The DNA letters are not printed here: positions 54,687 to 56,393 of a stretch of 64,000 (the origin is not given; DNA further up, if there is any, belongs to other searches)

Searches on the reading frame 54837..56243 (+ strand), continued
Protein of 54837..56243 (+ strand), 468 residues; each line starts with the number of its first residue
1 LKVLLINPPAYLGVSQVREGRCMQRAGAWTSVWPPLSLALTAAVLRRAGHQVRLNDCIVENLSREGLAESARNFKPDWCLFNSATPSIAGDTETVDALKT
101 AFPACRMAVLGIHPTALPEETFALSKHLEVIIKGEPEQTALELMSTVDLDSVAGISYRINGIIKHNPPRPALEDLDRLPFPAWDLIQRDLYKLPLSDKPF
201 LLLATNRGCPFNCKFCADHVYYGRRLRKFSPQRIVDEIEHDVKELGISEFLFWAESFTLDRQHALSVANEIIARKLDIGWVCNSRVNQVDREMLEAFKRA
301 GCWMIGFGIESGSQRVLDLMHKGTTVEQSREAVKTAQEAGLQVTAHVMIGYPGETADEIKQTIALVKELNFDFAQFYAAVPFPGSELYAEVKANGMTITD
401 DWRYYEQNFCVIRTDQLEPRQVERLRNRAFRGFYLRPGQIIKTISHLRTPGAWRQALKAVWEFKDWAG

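Call 40: search_protein_families(library=ncbifam, proteins=[L009:9395-10069:+, L001:9426-10148:+, L001:10145-11710:+, L007:9532-9834:+], max_evalue=0.001)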
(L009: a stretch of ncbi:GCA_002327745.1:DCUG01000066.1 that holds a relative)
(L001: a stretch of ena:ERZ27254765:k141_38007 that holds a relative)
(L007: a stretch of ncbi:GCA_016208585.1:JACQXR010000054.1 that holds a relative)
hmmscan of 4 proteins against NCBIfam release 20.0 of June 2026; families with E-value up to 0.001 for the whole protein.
L009:9395-10069:+ (224 aa): 14 families
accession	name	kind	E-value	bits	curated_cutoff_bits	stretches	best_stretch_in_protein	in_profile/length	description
NF002463.0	PRK01683.1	equivalog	1.4e-07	31.3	297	1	46-124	33-114/258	trans-aconitate 2-methyltransferase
NF001244.0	PRK00216.1-5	equivalog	2.4e-07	30.3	216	1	5-86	8-95/236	bifunctional demethylmenaquinone methyltransferase/2-methoxy-6-polyprenyl-1,4-benzoquinol methylase UbiE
NF045667.1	MTase_DVU1556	equivalog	5.6e-07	29.2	155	1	29-128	7-109/213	DVU_1556 family methyltransferase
TIGR02072.1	BioC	equivalog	6e-07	29.5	184.95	1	11-128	2-122/244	malonyl-ACP O-methyltransferase BioC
NF043040.1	corrin_prot_MT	hypoth_equivalog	7.5e-07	28.8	180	1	33-116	28-123/216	corrinoid protein-associated methyltransferase CpaM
TIGR02021.1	BchM-ChlM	equivalog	3.1e-06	26.8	158.9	1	48-118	58-133/218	magnesium protoporphyrin IX methyltransferase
NF041650.1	nod_mtase_NodS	equivalog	7.7e-06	25.7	300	1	47-122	41-120/190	nodulation methyltransferase NodS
NF010703.0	PRK14103.1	equivalog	7.7e-06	25.5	320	1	47-125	32-111/256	trans-aconitate 2-methyltransferase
NF041820.1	daptide_MTase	equivalog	1.8e-05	24.3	175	1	15-107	12-108/243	daptide-type RiPP biosynthesis methyltransferase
TIGR01983.1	UbiG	equivalog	2.6e-05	23.6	102.95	1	46-123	51-136/228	bifunctional 2-polyprenyl-6-hydroxyphenol methylase/3-demethylubiquinol 3-O-methyltransferase UbiG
TIGR01934.1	MenG_MenH_UbiE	subfamily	6.4e-05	22.4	158.35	1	7-84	1-82/223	ubiquinone/menaquinone biosynthesis methyltransferase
NF050150.1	RiPP_MTase_ApyS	equivalog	0.0001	21.7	400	1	47-83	144-184/323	RiPP biosynthesis methyltransferase ApyS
NF007610.0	PRK10258.1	equivalog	0.00044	19.6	342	1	22-98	21-97/251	malonyl-ACP O-methyltransferase BioC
TIGR04345.1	ovoA_Cterm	equivalog_domain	0.00088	18.9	170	0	25-81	23-80/242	putative 4-mercaptohistidine N1-methyltransferase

L001:9426-10148:+ (240 aa): 60 families (the best 25 are shown)
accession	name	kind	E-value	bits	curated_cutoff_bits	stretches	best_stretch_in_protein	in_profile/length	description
NF041536.1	ArsM_DUF2284_UU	exception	3.2e-19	68.6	575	1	42-150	70-185/459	arsenite methyltransferase/DUF2284 domain selenoprotein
TIGR02072.1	BioC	equivalog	3.7e-19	69.5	184.95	1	49-147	35-134/244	malonyl-ACP O-methyltransferase BioC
NF043040.1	corrin_prot_MT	hypoth_equivalog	4.9e-19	68.6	180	1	47-159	40-159/216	corrinoid protein-associated methyltransferase CpaM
NF041537.1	ArsM_AhpD_UU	exception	4.2e-18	65.2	510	1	42-149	70-184/345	arsenite methyltransferase/AhpD domain selenoprotein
NF045667.1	MTase_DVU1556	equivalog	1.3e-17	64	155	1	40-146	14-120/213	DVU_1556 family methyltransferase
NF047649.1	MTase_UXPK_star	exception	6.2e-17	61.5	460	1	42-147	71-183/283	methyltransferase/UXPK-star double selenoprotein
TIGR01934.1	MenG_MenH_UbiE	subfamily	5.7e-16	58.5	158.35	1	40-152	31-148/223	ubiquinone/menaquinone biosynthesis methyltransferase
NF007610.0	PRK10258.1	equivalog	9.1e-15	54.7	342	1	37-146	31-139/251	malonyl-ACP O-methyltransferase BioC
NF001241.0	PRK00216.1-2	equivalog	6.4e-14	52.1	327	1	45-154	48-156/231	demethylmenaquinone methyltransferase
TIGR01983.1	UbiG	equivalog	3.4e-13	49.4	102.95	1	48-147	49-153/228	bifunctional 2-polyprenyl-6-hydroxyphenol methylase/3-demethylubiquinol 3-O-methyltransferase UbiG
TIGR02021.1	BchM-ChlM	equivalog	5.3e-13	48.9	158.9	1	37-125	42-132/218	magnesium protoporphyrin IX methyltransferase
NF045825.1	FAmtase_mtf2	equivalog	1.1e-12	47.7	400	1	48-147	58-160/248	fatty-acid O-methyltransferase Mtf2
NF001244.0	PRK00216.1-5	equivalog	1.4e-12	47.4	216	1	41-147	41-155/236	bifunctional demethylmenaquinone methyltransferase/2-methoxy-6-polyprenyl-1,4-benzoquinol methylase UbiE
NF045823.1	PthPhpthDimycoMt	equivalog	3.5e-12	46.1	300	1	48-147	66-168/256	phthiotriol/phenolphthiotriol dimycocerosates methyltransferase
NF041650.1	nod_mtase_NodS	equivalog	7.3e-12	45.4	300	1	50-146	40-140/190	nodulation methyltransferase NodS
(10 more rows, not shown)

L001:10145-11710:+ (521 aa): 0 families

L007:9532-9834:+ (100 aa): 0 families

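Call 91: find_encoding_contigs(protein=P0102, flank=7000, max_places=1)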
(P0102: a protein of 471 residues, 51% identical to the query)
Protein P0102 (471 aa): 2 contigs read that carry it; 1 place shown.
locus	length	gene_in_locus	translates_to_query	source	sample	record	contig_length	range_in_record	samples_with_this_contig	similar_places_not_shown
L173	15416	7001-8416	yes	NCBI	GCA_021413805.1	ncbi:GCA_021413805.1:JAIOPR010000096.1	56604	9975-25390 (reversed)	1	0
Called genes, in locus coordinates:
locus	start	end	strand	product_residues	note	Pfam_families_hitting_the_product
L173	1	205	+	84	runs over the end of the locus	PF08352:oligo_HPY (weak)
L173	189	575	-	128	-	-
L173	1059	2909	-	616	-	PF23381:Beta-prop_IFT122_1st (faint)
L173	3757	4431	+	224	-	PF07021:MetW (weak), PF13489:Methyltransf_23, PF01209:Ubie_methyltran (weak), PF13847:Methyltransf_31, PF08241:Methyltransf_11, PF08242:Methyltransf_12, PF13649:Methyltransf_25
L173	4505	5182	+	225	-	PF00535:Glycos_transf_2, PF12804:NTP_transf_3 (weak)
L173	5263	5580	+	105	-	PF01909:NTP_transf_2, PF18765:Polbeta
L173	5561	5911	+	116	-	PF01934:HepT-like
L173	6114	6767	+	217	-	-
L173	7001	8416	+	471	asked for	PF02310:B12-binding, PF04055:Radical_SAM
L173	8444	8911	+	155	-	PF13371:TPR_9 (faint), PF13431:TPR_17 (faint)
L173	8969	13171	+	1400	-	PF00069:Pkinase, PF07714:PK_Tyr_Ser-Thr, PF00069:Pkinase, PF07714:PK_Tyr_Ser-Thr, PF00400:WD40, PF23381:Beta-prop_IFT122_1st, PF23409:Beta-prop_EML, PF24796:WDR55, +34 more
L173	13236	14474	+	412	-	PF00278:Orn_DAP_Arg_deC, PF02784:Orn_Arg_deC_N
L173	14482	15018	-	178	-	-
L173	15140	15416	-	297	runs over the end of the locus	PF00491:Arginase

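Call 92: find_encoding_contigs(protein=P0104, flank=7000, max_places=1)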
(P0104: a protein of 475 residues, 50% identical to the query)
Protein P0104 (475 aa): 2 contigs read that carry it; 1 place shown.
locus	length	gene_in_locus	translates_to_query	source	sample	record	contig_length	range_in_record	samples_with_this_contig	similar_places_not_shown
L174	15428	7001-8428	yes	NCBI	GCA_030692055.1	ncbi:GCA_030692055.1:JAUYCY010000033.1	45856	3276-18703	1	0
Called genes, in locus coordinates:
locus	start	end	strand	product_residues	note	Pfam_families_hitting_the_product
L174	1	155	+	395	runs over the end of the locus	PF13489:Methyltransf_23 (weak), PF08241:Methyltransf_11 (weak), PF08242:Methyltransf_12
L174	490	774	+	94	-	PF07045:DUF1330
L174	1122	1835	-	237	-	PF01553:Acyltransferase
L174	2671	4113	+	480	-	PF05598:DUF772, PF01609:DDE_Tnp_1, PF13751:DDE_Tnp_1_6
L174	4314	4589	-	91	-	PF01527:HTH_Tnp_1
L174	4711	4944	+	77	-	-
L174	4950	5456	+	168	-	PF01209:Ubie_methyltran (faint), PF08241:Methyltransf_11, PF08242:Methyltransf_12, PF13649:Methyltransf_25, PF13847:Methyltransf_31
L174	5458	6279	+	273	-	PF08241:Methyltransf_11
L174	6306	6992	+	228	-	PF00535:Glycos_transf_2, PF10111:Glyco_tranf_2_2 (faint), PF12804:NTP_transf_3 (weak)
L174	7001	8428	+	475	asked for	PF02310:B12-binding, PF04055:Radical_SAM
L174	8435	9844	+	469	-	PF13231:PMT_2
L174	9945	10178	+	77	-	-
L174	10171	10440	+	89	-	PF05016:ParE_toxin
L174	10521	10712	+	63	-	-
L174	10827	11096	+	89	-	-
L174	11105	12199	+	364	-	PF01266:DAO (faint), PF01494:FAD_binding_3 (weak), PF03486:HI0933_like (faint), PF07992:Pyr_redox_2 (faint), PF13450:NAD_binding_8 (weak), PF13738:Pyr_redox_3 (weak)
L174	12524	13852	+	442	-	PF00672:HAMP, PF00990:GGDEF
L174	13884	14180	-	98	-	-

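Call 94: search_protein_families(library=ncbifam, proteins=[L174:11105-12199:+, L174:8435-9844:+, L173:6114-6767:+], max_evalue=0.00001)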
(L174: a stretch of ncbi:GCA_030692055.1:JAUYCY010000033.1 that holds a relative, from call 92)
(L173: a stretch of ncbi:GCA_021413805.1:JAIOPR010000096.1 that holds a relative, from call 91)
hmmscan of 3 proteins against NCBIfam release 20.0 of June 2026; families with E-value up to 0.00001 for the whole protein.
L174:11105-12199:+ (364 aa): 36 families (the best 25 are shown)
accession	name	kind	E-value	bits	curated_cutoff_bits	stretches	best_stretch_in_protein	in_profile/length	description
TIGR02032.1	GG-red-SF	subfamily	6.3e-50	170.5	158.8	1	5-270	3-293/297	geranylgeranyl reductase family protein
NF041160.1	DGGPL_Thplmales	equivalog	1.6e-22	80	780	1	4-322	5-367/396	digeranylgeranylglycerophospholipid reductase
TIGR02023.1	BchP-ChlP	subfamily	4.1e-22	78.7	343.3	1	4-318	2-348/388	geranylgeranyl diphosphate reductase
NF008519.0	PRK11445.1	equivalog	1e-16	61.1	303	1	5-154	6-169/355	FAD-binding protein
NF041080.1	DGGGPL_reductase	equivalog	1.9e-16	60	580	1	5-313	4-359/447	digeranylgeranylglycerophospholipid reductase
TIGR01988.1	Ubi-OHases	subfamily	3e-15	56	224.65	0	104-173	124-197/387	ubiquinone biosynthesis hydroxylase, UbiH/UbiF/VisC/COQ6 family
TIGR01984.1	UbiH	equivalog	1.2e-11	44.1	392.2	0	84-157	95-175/382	2-octaprenyl-6-methoxyphenyl hydroxylase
NF004829.0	PRK06183.1-3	subfamily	4.1e-11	42.3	390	0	3-36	9-42/520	bifunctional 3-(3-hydroxy-phenyl)propionate/3-hydroxycinnamic acid hydroxylase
NF005313.0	PRK06847.1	subfamily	9.8e-11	41.2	372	1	102-210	120-232/375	hypothetical protein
TIGR02028.1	ChlP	equivalog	1.2e-10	40.7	505.3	1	5-278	3-308/398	geranylgeranyl reductase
NF006091.0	PRK08243.1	subfamily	1.3e-10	40.6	351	0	1-35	1-35/393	4-hydroxybenzoate 3-monooxygenase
NF006593.0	PRK09126.1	equivalog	3.2e-10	39.4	420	0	105-280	128-321/393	5-demethoxyubiquinol-8 5-hydroxylase UbiM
NF005788.0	PRK07608.1-3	equivalog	6.5e-10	38.3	478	1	102-278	123-317/388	UbiH/UbiF family hydroxylase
NF006460.0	PRK08849.1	equivalog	1.7e-09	37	598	0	233-315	274-358/386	2-octaprenyl-3-methyl-6-methoxy-1,4-benzoquinol hydroxylase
NF005951.1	PRK08020.1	equivalog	1.8e-09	36.9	590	0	226-278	262-316/388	3-demethoxyubiquinol 3-hydroxylase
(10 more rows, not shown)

L174:8435-9844:+ (469 aa): 0 families

L173:6114-6767:+ (217 aa): 0 families
